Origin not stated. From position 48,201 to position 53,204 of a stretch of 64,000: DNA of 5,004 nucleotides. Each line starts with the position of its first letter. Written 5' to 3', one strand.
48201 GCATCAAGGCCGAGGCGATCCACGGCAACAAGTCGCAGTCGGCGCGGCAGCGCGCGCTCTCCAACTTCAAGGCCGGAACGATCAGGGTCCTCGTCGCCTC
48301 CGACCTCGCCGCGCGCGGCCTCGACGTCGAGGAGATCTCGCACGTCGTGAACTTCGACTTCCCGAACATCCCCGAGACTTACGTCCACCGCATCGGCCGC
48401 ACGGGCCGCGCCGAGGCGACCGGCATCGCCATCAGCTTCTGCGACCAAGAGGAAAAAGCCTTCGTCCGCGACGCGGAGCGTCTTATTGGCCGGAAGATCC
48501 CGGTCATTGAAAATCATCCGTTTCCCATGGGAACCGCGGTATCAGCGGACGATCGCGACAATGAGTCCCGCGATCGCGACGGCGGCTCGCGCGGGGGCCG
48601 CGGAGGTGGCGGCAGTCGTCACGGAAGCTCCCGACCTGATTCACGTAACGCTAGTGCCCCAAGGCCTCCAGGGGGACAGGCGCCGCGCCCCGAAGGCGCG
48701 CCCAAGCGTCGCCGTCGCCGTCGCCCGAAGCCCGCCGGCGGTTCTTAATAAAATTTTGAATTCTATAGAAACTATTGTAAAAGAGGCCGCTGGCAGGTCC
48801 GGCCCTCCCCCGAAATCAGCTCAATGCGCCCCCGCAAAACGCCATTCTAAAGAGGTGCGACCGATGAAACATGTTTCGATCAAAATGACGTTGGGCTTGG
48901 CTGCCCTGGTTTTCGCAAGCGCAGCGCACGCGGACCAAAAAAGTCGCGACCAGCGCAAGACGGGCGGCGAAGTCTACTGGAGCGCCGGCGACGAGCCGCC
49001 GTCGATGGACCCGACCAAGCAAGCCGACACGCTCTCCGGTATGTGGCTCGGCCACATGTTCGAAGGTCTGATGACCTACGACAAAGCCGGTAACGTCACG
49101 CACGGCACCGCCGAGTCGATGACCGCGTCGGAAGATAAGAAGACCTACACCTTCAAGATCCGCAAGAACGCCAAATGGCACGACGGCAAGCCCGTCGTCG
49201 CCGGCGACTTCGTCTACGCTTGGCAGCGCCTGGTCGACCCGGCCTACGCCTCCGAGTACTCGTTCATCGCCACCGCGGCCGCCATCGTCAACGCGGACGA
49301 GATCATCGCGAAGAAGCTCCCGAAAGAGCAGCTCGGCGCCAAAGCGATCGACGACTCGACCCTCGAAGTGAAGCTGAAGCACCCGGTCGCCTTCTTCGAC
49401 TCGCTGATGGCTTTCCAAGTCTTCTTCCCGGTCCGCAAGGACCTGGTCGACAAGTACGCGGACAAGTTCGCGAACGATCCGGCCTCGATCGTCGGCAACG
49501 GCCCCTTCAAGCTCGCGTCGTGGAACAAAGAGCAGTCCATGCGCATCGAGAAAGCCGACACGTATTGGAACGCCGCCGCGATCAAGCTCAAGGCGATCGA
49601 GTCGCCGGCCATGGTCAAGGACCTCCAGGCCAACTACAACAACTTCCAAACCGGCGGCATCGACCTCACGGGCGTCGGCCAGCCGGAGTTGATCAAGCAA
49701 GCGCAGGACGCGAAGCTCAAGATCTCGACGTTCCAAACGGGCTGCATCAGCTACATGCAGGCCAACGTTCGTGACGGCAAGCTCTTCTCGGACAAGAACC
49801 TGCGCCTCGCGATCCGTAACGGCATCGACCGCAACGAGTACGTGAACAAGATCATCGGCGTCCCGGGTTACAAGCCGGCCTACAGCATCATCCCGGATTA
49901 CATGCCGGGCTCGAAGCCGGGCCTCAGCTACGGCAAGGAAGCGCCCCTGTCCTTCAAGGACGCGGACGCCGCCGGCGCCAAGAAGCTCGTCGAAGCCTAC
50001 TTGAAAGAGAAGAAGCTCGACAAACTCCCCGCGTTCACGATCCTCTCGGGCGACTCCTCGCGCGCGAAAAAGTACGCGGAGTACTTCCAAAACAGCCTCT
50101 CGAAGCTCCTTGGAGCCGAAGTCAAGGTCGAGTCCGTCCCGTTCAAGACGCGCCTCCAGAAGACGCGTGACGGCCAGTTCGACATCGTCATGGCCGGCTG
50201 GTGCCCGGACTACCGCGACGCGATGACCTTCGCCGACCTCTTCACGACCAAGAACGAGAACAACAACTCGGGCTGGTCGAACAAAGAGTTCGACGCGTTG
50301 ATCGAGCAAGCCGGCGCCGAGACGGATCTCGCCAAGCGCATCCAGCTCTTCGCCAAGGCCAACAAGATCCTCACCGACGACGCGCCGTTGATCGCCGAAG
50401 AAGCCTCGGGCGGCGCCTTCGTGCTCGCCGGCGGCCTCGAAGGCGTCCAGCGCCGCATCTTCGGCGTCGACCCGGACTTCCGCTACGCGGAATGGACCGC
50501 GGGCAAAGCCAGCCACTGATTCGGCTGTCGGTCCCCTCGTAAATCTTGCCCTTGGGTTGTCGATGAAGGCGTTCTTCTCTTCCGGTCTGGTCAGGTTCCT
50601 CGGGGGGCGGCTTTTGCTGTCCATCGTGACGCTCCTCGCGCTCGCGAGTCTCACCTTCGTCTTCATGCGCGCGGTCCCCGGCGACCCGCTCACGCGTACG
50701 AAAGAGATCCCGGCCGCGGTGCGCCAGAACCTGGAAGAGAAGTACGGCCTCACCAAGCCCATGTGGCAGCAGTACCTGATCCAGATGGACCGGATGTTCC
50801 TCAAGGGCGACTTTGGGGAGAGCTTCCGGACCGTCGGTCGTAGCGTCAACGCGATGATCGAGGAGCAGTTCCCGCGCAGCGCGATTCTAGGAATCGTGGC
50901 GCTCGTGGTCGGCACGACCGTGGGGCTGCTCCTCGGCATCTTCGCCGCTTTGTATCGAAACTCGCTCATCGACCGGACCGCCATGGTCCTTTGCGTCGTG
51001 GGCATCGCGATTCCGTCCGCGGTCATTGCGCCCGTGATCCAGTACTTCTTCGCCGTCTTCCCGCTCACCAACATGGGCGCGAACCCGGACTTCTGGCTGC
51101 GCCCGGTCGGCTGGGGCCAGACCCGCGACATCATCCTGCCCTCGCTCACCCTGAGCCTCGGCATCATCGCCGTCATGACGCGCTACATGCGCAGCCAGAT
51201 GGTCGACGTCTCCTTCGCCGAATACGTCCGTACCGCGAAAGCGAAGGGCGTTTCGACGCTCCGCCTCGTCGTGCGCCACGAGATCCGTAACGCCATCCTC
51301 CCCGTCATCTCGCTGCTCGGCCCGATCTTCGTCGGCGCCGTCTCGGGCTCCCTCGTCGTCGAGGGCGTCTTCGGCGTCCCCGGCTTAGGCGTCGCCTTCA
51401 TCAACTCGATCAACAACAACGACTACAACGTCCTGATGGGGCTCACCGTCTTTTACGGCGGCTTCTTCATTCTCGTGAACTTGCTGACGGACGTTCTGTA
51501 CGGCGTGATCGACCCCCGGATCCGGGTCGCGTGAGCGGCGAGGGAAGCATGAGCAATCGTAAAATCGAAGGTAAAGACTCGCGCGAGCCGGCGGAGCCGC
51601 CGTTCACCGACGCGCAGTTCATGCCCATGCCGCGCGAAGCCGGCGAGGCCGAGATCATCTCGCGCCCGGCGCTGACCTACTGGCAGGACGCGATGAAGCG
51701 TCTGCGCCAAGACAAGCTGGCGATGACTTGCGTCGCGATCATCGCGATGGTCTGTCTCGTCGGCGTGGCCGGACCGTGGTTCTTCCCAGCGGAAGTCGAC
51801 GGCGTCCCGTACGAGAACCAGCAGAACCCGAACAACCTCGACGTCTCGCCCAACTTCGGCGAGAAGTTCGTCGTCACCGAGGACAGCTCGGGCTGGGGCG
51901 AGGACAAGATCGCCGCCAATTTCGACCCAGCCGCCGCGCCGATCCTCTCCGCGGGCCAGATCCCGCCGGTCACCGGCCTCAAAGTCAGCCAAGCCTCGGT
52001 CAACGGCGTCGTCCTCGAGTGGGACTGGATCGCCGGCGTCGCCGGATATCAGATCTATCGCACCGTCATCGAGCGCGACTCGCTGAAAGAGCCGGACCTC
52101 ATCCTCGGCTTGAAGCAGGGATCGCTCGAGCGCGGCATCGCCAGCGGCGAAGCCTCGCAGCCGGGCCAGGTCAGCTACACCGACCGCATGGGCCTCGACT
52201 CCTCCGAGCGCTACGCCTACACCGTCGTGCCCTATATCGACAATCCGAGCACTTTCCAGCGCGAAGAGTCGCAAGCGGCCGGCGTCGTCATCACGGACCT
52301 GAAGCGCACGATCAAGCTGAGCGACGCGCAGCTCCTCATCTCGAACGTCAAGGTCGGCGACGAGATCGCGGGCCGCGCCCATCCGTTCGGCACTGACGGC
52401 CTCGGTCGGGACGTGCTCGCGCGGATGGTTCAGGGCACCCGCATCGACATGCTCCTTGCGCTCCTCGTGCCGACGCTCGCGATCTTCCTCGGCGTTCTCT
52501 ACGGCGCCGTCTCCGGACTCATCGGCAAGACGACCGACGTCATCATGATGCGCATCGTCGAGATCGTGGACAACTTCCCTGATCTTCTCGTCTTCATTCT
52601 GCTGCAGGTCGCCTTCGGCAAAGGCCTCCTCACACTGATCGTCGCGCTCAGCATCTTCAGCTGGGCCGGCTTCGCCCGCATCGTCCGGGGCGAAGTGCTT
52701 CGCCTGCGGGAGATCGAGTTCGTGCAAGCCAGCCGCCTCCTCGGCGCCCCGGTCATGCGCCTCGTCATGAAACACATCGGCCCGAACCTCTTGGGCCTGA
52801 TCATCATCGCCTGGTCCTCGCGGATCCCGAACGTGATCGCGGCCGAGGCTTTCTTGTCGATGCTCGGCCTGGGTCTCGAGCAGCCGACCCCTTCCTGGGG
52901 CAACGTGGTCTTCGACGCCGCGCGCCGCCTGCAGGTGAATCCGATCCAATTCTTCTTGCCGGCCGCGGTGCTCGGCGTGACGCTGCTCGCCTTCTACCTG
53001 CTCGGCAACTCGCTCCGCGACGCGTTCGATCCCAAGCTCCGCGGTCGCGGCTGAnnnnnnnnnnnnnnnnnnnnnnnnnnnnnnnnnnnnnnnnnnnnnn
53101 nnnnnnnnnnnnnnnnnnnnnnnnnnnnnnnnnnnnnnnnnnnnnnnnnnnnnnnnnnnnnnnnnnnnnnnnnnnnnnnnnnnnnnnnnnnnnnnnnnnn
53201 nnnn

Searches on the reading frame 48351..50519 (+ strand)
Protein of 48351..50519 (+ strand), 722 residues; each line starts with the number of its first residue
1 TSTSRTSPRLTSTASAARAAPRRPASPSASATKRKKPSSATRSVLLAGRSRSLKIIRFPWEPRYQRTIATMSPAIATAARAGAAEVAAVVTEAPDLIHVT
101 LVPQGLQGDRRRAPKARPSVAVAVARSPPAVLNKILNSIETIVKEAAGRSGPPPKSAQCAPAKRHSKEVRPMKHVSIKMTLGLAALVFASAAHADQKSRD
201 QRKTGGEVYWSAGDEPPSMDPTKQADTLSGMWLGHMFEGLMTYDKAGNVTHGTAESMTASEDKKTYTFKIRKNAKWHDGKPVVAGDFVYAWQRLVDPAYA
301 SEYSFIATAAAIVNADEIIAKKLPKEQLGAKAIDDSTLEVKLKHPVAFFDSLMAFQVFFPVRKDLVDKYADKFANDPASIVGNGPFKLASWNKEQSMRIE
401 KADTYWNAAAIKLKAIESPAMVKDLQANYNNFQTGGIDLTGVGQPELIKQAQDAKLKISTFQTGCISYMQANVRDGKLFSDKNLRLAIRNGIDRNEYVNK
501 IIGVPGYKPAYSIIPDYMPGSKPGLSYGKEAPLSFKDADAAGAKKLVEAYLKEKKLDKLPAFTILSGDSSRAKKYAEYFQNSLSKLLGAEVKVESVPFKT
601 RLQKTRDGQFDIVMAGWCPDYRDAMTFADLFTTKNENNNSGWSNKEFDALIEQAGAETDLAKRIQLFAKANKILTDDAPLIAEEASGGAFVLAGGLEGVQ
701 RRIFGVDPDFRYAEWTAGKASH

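Call 54: search_protein_families(library=pfam, proteins=[window:48351-50519:+], max_evalue=0.0001)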
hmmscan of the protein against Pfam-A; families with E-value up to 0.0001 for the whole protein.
window:48351-50519:+ (722 aa): 1 family
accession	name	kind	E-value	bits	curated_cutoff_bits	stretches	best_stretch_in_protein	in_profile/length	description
PF00496.27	SBP_bac_5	-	1.1e-77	262.1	32.4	1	250-638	3-367/368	Bacterial extracellular solute-binding proteins, family 5 Middle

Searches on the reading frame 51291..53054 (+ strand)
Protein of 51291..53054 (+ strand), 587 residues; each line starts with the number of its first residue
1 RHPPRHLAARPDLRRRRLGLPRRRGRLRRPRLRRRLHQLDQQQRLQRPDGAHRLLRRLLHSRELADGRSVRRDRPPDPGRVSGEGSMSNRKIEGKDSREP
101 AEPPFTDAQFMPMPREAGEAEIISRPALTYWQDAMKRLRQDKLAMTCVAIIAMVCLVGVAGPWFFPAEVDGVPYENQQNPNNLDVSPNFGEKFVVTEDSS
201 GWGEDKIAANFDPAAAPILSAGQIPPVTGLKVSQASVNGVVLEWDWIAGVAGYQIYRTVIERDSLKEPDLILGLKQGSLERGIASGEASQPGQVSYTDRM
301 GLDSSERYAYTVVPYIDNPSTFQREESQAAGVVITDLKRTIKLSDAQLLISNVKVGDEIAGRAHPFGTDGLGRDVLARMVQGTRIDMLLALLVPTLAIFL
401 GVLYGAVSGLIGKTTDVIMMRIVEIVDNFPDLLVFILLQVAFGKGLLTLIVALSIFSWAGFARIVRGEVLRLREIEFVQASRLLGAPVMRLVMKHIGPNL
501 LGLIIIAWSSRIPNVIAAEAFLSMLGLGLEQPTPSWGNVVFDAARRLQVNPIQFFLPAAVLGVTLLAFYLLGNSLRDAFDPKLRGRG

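Call 54: search_protein_families(library=pfam, proteins=[window:51291-53054:+], max_evalue=0.0001)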
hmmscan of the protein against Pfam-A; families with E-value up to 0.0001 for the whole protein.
window:51291-53054:+ (587 aa): 2 families
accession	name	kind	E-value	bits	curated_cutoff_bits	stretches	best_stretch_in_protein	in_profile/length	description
PF00528.27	BPD_transp_1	-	4.5e-24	85.6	26.4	1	401-584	1-183/184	Binding-protein-dependent transport system inner membrane component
PF12911.12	OppC_N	-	1.7e-10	41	23.9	1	129-181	1-47/53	N-terminal TM domain of oligopeptide transport permease C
